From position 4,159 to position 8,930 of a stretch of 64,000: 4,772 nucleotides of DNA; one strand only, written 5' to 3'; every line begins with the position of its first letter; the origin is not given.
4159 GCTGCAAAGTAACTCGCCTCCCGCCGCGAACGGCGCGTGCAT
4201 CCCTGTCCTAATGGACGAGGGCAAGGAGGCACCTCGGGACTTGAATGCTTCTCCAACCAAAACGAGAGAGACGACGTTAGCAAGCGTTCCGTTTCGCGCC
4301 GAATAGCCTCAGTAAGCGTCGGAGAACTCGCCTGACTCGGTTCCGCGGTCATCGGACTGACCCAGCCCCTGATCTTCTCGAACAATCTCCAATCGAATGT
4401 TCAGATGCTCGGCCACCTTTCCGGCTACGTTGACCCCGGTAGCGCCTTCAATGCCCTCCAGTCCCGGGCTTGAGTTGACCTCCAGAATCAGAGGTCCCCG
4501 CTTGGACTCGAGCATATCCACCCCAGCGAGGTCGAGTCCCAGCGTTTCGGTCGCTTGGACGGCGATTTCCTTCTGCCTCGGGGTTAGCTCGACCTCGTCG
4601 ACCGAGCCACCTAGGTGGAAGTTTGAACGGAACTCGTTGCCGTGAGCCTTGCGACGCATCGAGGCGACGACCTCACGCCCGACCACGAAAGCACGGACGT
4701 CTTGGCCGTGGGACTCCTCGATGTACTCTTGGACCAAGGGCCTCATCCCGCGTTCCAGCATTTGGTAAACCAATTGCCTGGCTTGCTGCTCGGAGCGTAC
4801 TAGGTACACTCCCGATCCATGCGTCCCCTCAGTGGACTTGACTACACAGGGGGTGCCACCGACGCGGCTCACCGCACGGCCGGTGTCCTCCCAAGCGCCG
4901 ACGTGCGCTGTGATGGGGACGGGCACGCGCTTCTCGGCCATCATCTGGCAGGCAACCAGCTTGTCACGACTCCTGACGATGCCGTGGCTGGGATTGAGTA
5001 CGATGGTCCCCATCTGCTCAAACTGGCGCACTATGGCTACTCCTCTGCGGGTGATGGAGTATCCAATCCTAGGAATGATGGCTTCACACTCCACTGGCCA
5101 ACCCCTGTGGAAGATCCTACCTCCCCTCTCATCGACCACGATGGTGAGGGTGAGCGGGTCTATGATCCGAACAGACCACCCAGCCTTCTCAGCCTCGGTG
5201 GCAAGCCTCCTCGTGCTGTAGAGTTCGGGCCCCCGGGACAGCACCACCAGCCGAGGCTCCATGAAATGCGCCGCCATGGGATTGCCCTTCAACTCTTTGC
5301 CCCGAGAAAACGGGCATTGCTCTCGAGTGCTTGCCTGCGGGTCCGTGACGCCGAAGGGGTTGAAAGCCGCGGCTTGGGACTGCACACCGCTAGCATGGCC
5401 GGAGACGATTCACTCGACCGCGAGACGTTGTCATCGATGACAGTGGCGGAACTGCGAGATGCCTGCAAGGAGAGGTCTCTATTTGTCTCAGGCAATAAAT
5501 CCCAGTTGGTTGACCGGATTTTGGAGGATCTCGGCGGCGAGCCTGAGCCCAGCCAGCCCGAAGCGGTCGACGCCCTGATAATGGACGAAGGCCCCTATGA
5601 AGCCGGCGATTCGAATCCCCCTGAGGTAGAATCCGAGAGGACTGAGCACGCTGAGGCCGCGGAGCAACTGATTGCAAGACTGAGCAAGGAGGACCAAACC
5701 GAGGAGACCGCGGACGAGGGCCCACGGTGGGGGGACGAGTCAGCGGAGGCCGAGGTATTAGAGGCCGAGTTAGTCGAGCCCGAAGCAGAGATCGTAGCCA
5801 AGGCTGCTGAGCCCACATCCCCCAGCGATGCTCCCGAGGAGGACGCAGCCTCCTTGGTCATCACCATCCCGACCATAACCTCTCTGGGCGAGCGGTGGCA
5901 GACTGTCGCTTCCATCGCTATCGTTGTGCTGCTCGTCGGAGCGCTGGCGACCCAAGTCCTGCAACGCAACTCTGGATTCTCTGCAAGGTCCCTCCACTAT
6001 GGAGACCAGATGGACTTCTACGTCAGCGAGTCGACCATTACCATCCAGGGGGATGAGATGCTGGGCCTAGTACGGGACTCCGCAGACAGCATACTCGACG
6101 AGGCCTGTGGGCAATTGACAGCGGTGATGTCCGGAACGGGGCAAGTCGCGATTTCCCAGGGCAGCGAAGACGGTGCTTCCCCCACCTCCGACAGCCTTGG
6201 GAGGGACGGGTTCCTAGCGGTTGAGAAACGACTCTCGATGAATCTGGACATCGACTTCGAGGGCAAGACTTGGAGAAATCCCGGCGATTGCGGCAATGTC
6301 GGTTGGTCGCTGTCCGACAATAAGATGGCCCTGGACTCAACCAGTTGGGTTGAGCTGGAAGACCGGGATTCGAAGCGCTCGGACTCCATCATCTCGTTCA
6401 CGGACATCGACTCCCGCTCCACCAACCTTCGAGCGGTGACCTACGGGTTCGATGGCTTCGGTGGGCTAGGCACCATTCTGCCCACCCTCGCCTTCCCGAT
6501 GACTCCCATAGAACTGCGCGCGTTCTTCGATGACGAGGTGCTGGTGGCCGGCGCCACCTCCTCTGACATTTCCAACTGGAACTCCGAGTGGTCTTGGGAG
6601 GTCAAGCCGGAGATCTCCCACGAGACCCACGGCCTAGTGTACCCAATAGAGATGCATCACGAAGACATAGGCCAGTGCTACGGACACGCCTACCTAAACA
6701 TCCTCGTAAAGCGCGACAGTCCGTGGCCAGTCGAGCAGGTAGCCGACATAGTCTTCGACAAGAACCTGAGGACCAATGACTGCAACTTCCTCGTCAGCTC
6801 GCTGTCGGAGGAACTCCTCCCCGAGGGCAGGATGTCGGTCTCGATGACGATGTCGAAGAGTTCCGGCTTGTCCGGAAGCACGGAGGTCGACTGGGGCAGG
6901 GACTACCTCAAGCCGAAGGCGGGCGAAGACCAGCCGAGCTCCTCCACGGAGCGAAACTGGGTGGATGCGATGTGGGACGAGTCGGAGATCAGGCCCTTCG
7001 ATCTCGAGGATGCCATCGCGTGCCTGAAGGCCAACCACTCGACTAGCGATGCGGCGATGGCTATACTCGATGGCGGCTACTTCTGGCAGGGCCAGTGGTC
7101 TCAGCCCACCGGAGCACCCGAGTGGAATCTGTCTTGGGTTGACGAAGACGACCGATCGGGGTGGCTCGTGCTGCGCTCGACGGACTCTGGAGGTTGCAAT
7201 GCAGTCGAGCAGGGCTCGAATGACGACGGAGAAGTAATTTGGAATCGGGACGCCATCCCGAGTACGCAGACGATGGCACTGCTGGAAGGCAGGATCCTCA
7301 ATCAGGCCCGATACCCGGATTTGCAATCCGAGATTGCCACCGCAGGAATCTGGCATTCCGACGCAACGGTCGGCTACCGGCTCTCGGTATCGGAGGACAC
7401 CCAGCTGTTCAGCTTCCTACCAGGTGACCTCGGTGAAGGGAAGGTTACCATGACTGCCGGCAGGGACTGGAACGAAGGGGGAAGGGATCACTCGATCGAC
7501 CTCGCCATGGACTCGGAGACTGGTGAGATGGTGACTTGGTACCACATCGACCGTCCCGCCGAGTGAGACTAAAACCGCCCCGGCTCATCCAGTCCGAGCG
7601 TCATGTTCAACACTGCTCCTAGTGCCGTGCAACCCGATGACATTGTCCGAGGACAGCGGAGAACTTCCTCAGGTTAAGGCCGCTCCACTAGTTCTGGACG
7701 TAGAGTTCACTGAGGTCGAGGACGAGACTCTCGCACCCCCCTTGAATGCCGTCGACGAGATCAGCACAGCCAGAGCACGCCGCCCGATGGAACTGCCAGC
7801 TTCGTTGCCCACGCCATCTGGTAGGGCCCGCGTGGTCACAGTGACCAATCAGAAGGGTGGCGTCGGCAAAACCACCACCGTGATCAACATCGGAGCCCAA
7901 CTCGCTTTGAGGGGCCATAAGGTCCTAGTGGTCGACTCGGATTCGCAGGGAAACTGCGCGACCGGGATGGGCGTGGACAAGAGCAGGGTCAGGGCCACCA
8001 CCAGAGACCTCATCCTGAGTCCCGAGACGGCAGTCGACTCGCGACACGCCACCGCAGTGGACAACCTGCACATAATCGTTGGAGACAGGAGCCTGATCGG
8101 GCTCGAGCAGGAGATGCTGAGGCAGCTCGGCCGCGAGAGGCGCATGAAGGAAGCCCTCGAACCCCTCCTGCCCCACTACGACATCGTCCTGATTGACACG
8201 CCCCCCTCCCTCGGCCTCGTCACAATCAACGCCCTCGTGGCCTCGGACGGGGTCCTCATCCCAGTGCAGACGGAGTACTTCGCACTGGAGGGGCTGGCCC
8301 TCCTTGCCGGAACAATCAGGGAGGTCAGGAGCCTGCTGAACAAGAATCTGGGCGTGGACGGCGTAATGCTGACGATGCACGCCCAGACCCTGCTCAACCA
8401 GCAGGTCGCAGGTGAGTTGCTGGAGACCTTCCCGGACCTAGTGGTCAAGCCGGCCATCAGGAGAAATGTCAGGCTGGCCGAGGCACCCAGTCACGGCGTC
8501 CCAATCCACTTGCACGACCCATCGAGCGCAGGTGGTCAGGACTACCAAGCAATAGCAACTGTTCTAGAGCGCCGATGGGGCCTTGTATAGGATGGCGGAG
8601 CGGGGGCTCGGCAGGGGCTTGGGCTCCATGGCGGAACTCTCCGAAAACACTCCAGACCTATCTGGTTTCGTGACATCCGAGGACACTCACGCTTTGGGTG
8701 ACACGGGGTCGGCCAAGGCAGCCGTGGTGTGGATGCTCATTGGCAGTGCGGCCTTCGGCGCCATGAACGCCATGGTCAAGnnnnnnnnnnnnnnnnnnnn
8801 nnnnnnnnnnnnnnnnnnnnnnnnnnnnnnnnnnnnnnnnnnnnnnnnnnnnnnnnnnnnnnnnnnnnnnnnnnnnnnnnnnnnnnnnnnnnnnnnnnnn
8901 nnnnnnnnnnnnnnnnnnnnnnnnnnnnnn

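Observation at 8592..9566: ParB N-terminal ParA-activating peptide attached to an EamA/DMT transporter and translationally coupled to parA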

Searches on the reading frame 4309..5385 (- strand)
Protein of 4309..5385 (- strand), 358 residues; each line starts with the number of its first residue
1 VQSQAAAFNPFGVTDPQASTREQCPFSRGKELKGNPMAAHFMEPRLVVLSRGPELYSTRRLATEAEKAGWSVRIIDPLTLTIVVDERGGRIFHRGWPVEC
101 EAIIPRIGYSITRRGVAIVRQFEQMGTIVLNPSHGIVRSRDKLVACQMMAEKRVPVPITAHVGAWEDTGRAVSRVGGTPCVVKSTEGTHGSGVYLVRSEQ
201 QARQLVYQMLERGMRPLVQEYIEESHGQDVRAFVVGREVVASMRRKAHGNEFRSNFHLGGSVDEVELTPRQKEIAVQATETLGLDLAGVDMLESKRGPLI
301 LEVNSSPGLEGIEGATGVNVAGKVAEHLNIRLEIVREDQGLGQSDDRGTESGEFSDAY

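Call 29: search_protein_families(library=pfam, proteins=[window:4309-5385:-], max_evalue=0.1)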
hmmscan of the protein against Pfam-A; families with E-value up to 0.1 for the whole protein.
window:4309-5385:- (358 aa): 13 families
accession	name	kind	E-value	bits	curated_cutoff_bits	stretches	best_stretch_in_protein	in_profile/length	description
PF08443.16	RimK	-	6.4e-52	176.3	21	1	140-327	2-187/188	RimK-like ATP-grasp domain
PF18030.7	Rimk_N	-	2.2e-25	89.2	26.4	1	45-136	2-94/94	RimK PreATP-grasp domain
PF02955.21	GSH-S_ATP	-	1.7e-15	57.4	23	1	180-304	34-160/175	Prokaryotic glutathione synthetase, ATP-grasp domain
PF02655.19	ATP-grasp_3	-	1.2e-10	42.1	23.2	1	141-305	3-155/160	ATP-grasp domain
PF14397.11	ATPgrasp_ST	-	1.3e-06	28.3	31.4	1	272-320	219-269/278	Sugar-transfer associated ATP-grasp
PF07478.18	Dala_Dala_lig_C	-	9.1e-05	22.5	24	1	170-309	29-178/204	D-ala D-ala ligase C-terminus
PF02222.28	ATP-grasp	-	0.00012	22.3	27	1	148-223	2-77/179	ATP-grasp domain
PF03133.20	TTL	-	0.0046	16.7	20.1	0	270-310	226-262/292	Tubulin-tyrosine ligase family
PF01071.24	GARS_A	-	0.0075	16.5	27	1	142-241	3-107/194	Phosphoribosylglycinamide synthetase, ATP-grasp (A) domain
PF02786.22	CPSase_L_D2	-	0.0086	16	19.8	1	141-213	1-74/211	Carbamoyl-phosphate synthase L chain, ATP binding domain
PF02780.25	Transketolase_C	-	0.044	14.1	25.9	0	44-81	10-47/124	Transketolase, C-terminal domain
PF08442.15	ATP-grasp_2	-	0.051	13.6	29.5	1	145-215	7-81/202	ATP-grasp domain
PF14398.11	ATPgrasp_YheCD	-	0.089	12.5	26.8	0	179-207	50-78/255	YheC/D like ATP-grasp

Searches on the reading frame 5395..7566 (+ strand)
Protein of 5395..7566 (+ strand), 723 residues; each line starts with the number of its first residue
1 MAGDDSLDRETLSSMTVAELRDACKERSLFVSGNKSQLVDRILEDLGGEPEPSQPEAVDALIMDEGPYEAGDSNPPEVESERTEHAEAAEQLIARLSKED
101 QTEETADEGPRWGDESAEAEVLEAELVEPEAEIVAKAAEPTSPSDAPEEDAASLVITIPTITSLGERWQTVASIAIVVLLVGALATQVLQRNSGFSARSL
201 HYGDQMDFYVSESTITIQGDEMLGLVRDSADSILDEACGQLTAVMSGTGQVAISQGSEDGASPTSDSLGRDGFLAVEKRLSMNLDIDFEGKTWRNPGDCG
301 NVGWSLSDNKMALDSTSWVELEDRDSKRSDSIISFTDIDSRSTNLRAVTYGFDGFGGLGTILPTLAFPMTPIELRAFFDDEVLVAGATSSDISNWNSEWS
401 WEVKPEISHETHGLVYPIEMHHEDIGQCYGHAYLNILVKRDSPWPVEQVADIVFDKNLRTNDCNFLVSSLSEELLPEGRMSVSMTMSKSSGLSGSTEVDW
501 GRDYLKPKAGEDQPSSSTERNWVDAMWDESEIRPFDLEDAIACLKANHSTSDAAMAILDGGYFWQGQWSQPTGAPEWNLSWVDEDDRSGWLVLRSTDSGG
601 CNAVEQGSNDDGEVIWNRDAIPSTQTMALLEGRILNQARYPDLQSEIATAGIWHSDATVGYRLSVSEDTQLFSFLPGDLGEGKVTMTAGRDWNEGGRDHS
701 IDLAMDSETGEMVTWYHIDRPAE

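Call 29: search_protein_families(library=pfam, proteins=[window:5395-7566:+], max_evalue=0.1)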
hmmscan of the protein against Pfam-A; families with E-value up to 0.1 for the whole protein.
window:5395-7566:+ (723 aa): 3 families
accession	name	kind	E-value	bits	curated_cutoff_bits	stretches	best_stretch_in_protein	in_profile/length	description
PF02037.33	SAP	-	2.1e-11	43.6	23.9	1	12-46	2-36/37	SAP domain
PF18953.6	SAP_new25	-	0.00066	19.7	26.3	1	18-50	11-43/51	SAP domain-containing new25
PF07766.19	LETM1_RBD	-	0.062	13.3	25.3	1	3-36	165-198/229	LETM1-like, RBD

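Call 78: find_homologous_proteins(query=window:5395-7566:+, max_evalue=0.001)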
Query window:5395-7566:+ (723 aa): 63 proteins with E <= 0.001 among 8000 candidates.
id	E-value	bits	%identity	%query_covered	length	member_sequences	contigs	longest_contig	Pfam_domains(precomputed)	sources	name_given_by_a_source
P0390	0.0e+0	1632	100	100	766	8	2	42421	PF02037.34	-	-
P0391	0.0e+0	1550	96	100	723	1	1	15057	PF02037.34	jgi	jgi:hypothetical protein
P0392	0.0e+0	1461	90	100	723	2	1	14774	PF02037.34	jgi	-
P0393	0.0e+0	1437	89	100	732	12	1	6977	PF02037.34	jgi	-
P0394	0.0e+0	1386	86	100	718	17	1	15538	PF02037.34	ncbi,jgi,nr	ncbi:MAG: SAP domain-containing protein [Candidatus Thalassarchaeaceae archaeon]|nr:SAP domain-conta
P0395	0.0e+0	1362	83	100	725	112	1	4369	PF02037.34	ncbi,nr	ncbi:MAG: SAP domain-containing protein [Candidatus Thermoplasmatota archaeon]|nr:SAP domain-contain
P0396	0.0e+0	1019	84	72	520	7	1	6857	-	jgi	jgi:hypothetical protein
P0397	1.6e-298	1010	63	100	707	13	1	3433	PF02037.34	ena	-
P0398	9.3e-275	932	59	100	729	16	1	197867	PF02037.34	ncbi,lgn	-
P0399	1.6e-256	871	55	100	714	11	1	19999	PF02037.34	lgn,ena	-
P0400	4.5e-252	857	54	100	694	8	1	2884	PF02037.34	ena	-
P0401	1.4e-250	852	55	100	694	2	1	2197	PF02037.34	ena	-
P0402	2.4e-250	851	55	100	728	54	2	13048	PF02037.34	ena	-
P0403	7.7e-250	849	55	100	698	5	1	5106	PF02037.34,PF18953.8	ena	-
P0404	1.2e-248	845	54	100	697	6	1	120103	PF02037.34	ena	-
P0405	3.3e-248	844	53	100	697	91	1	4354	PF02037.34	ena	-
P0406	4.5e-248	843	54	100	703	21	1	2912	PF02037.34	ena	-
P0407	5.3e-247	840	54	100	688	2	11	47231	PF02037.34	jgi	-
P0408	1.0e-246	839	54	100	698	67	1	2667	PF02037.34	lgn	-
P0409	1.8e-246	838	54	100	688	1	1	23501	PF02037.34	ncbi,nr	ncbi:MAG: SAP domain-containing protein [Candidatus Thalassarchaeaceae archaeon]|nr:SAP domain-conta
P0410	2.2e-245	835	53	100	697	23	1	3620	PF02037.34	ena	-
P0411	1.5e-244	832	54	100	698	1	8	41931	PF02037.34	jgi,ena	-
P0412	1.8e-244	831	53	100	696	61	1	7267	PF02037.34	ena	-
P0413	7.3e-244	829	53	100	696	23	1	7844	PF02037.34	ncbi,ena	-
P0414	1.6e-242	825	53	100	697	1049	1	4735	PF02037.34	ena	-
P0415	2.2e-242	825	54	98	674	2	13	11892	PF02037.34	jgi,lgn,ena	-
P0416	3.4e-242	824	53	100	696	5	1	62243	PF02037.34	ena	-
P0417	3.6e-242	824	52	100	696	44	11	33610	PF02037.34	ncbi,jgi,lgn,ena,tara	tara:strand:- start:3877 stop:5967 length:2091 start_codon:yes stop_codon:yes gene_type:complete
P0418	4.3e-242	824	53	100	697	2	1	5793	PF02037.34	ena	-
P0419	7.0e-242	823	54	98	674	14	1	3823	PF02037.34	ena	-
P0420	7.7e-242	823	53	100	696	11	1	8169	PF02037.34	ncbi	-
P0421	1.4e-241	822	54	98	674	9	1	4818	PF02037.34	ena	-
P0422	2.6e-241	821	54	98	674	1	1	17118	PF02037.34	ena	-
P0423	8.4e-241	819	54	98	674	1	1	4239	PF02037.34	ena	-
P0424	2.2e-240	818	53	100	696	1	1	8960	PF02037.34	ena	-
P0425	2.5e-240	818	52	100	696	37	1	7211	PF02037.34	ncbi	-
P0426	3.4e-240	817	52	100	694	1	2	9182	PF02037.34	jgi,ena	-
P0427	9.9e-240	816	53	100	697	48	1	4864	PF02037.34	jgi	-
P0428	1.7e-239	815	52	100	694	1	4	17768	PF02037.34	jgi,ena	-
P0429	1.0e-238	812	52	100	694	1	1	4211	PF02037.34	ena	-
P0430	1.3e-238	812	52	99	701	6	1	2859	PF02037.34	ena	-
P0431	3.3e-238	811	51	100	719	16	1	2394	PF02037.34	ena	-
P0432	6.1e-238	810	52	100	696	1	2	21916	PF02037.34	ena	-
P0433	6.8e-238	810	52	100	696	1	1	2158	PF02037.34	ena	-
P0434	9.2e-238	809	52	100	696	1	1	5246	PF02037.34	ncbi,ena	-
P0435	4.5e-237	807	51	100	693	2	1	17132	PF02037.34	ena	-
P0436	1.4e-236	805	52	100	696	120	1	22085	PF02037.34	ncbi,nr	ncbi:MAG: hypothetical protein DWB89_00080 [Candidatus Poseidoniales archaeon]|nr:MAG: hypothetical 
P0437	3.3e-235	801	51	100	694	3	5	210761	PF02037.34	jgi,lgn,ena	-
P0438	4.8e-234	797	52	100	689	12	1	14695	PF02037.34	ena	-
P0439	1.1e-233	796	52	99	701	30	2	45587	PF02037.34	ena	-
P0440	1.2e-228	779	52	100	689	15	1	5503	PF02037.34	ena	-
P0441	7.1e-228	777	51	100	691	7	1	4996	PF02037.34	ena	-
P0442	1.3e-224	766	50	100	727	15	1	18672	PF02037.34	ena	-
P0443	1.6e-223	762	50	99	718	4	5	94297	PF02037.34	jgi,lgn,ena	-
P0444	1.4e-219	749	47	100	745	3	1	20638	PF02037.34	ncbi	-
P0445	8.3e-207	707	46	99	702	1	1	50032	PF02037.34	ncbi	-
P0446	1.3e-206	706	46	99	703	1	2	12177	PF02037.34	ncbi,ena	-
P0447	2.3e-206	705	46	99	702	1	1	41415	PF02037.34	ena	-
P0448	3.4e-206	705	46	99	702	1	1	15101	PF02037.34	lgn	-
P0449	7.6e-206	704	46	99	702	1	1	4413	PF02037.34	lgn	-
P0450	2.7e-196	672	43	99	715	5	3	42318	PF02037.34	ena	-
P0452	1.6e-108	382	37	75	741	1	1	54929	PF02037.34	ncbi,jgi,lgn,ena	-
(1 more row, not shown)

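Call 88: predict_structure(alignment_id=A4)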
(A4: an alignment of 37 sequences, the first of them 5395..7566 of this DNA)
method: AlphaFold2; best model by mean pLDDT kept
length: 723 residues; sequences in the alignment: 37
mean_pLDDT: 67.9   pTM: 0.57
mean pLDDT of the five models: 67.9, 67.0, 65.9, 64.3, 61.5
residues with pLDDT >= 90: 128; 70-90: 294; 50-70: 99; < 50: 202
segments of 3 or more residues with pLDDT < 50: 1-5, 49-74, 76-165, 182-192, 353-360, 508-532, 613-615, 617-622, 656-682
pLDDT, mean of each block of 10 residues (from residue 1): 52 80 80 78 69 34 27 31 38 36 31 26 27 32 32 30 47 59 42 75 96 90 70 77 94 90 82 89 93 81 85 92 84 88 86 45 72 89 88 81 93 94 82 93 94 81 61 72 95 90 64 33 38 65 85 84 67 77 78 81 81 48 60 73 72 51 35 31 65 85 75 83 76
secondary structure, 60 per line:
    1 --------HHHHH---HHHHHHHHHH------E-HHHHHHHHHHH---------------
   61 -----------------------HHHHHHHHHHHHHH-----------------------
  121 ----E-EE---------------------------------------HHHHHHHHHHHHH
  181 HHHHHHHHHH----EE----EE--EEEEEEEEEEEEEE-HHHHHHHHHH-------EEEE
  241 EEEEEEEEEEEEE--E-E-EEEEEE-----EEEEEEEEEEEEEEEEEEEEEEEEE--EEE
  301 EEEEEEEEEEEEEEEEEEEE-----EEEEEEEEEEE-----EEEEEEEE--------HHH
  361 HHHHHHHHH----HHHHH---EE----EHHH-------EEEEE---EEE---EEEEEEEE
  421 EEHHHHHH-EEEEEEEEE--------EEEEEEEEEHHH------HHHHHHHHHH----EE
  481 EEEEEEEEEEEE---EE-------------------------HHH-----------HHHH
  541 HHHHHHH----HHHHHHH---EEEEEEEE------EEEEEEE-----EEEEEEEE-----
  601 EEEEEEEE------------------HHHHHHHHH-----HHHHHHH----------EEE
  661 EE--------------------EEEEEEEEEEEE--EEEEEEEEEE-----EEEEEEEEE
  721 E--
elements in order (helices of 4 or more, strands of 3 or more residues): H9-13 H17-26 H35-45 H84-97 H168-190 E205-218 H220-229 E237-253 E260-265 E271-295 E298-320 E326-336 E342-349 H358-369 H374-378 E399-403 E407-409 E413-422 H423-428 E430-438 E447-455 H465-474 E479-492 H537-547 H552-558 E562-569 E576-582 E588-595 E601-608 H627-635 H641-647 E658-662 E683-694 E697-706 E712-721

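Call 90: fold_search(model_id=the predicted structure, library=pdb)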
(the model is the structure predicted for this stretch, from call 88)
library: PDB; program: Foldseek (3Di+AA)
matches with E <= 10: 811; with E <= 0.001: 0
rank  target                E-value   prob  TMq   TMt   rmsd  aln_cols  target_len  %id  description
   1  6jau_A                3.2e-03  0.11  0.06  0.12  24.7       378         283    8  The complex structure of Pseudomonas aeruginosa MucA/MucB. (released 2020-01-29)
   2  6ntr_A                4.1e-03  0.98  0.16  0.41  11.5       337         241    7  Crystal Structure of Beta-barrel-like Protein of Domain of Unknown Function DUF1849 from Brucella abortus (released 2019-02-13)
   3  6ntr_B                4.5e-03  0.94  0.13  0.34  17.4       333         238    7  Crystal Structure of Beta-barrel-like Protein of Domain of Unknown Function DUF1849 from Brucella abortus (released 2019-02-13)
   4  6ntr_C                5.6e-03  0.98  0.17  0.41  11.6       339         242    9  Crystal Structure of Beta-barrel-like Protein of Domain of Unknown Function DUF1849 from Brucella abortus (released 2019-02-13)
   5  4mee                  6.2e-03  0.38  0.11  0.21  30.4       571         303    6  Crystal structure of the transport unit of the autotransporter AIDA-I from Escherichia coli (released 2014-06-04)
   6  2hdf                  7.6e-03  0.07  0.08  0.09  25.2       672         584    8  Crystal structure of the Colicin I receptor Cir from E.coli (released 2007-05-08)
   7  6ntr_D                8.8e-03  0.99  0.17  0.43  10.4       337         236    9  Crystal Structure of Beta-barrel-like Protein of Domain of Unknown Function DUF1849 from Brucella abortus (released 2019-02-13)
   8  9b8a                  1.3e-02  0.21  0.11  0.14  28.2       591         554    9  Cryo-EM structure of E. coli cellulose synthase subunit C (released 2025-02-19)
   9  9euf_8                2.1e-02  0.05  0.07  0.07  37.2       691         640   10  Cryo-EM structure of Staphylococcus aureus bacteriophage phi812 baseplate in the pre-contraction state - complete (released 2025-04-09)
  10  5upb_D                2.2e-02  0.12  0.08  0.14  20.0       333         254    9  Swit_4259, an Acetoacetate Decarboxylase-like Enzyme from Sphingomonas wittichii RW1 (released 2017-06-07)
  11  9n2d_B                2.2e-02  0.06  0.08  0.12  26.7       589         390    5  Cryo-EM structure of an extended F. johnsoniae BAM complex, composite map (released 2025-07-09)
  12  7shw_B                2.3e-02  0.38  0.12  0.26  19.1       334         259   11  Crystal structure of Mycobacterium smegmatis LmcA with xenon (released 2022-04-13)
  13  2vqi_B                2.6e-02  0.06  0.08  0.09  25.1       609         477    6  Structure of the P pilus usher (PapC) translocation pore (released 2008-05-27)
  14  9hiv_F                2.6e-02  0.04  0.07  0.10  28.8       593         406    8  BamADG components of the Bacteroides thetaiotaomicron BAM machinery (released 2025-08-27)
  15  4frt_B                3.4e-02  0.08  0.08  0.13  28.2       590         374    7  Crystal Structure of Pseudomonas aeruginosa OccK7 (OpdD) (released 2013-07-24)
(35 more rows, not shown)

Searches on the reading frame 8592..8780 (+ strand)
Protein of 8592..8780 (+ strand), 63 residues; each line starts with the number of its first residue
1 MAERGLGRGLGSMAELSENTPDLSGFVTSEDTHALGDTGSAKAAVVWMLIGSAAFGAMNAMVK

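Call 3: search_protein_families(library=pfam, proteins=[window:8592-8780:+], max_evalue=1)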
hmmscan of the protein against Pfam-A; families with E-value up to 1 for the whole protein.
window:8592-8780:+ (63 aa): 0 families

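Call 4: search_protein_families(library=ncbifam, proteins=[window:8592-8780:+], max_evalue=1)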
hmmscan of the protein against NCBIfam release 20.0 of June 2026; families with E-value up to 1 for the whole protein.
window:8592-8780:+ (63 aa): 1 family
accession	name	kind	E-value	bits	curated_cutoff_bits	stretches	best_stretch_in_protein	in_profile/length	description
NF000740.0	PRK00043.3-4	equivalog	0.036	13.5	202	1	12-57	160-205/218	thiamine phosphate synthase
